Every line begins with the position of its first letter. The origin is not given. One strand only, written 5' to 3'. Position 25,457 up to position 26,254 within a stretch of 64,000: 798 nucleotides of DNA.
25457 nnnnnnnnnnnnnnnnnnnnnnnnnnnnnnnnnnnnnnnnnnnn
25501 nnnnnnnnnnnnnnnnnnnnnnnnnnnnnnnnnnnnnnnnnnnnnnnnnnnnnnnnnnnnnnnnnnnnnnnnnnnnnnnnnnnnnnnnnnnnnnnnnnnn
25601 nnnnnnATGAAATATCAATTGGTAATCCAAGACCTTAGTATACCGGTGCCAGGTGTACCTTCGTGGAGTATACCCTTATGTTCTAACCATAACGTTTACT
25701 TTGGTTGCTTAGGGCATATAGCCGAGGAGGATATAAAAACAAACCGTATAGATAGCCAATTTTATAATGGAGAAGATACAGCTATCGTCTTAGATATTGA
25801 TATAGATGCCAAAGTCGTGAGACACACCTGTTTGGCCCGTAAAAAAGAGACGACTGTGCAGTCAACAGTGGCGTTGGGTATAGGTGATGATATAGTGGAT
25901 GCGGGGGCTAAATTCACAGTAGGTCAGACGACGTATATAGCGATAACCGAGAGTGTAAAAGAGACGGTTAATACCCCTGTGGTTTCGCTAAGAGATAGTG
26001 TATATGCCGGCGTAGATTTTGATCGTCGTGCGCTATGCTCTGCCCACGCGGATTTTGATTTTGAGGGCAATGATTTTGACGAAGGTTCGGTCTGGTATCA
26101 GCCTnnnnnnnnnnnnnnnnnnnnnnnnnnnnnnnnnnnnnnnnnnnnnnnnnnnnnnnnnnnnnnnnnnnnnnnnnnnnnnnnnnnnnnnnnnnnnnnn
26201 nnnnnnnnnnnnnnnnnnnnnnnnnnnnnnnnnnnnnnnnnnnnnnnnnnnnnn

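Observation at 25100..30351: GC-rich (~50%) foreign island of hypothetical genes bounded by a 23-bp hairpin repeat, with two apparent frameshifts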

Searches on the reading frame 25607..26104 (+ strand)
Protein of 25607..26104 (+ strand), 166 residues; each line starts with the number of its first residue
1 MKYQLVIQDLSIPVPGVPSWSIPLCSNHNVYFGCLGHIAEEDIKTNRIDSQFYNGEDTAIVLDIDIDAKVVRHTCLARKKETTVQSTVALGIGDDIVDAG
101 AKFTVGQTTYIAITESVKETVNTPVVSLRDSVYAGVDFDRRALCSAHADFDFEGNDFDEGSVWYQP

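Call 11: search_protein_families(library=pfam, proteins=[window:25607-26104:+], max_evalue=0.01)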
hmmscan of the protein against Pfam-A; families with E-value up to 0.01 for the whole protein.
window:25607-26104:+ (166 aa): 0 families

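Call 75: search_protein_families(library=ncbifam, proteins=[window:25607-26104:+], max_evalue=0.001)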
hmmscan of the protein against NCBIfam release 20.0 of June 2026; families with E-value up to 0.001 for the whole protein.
window:25607-26104:+ (166 aa): 0 families
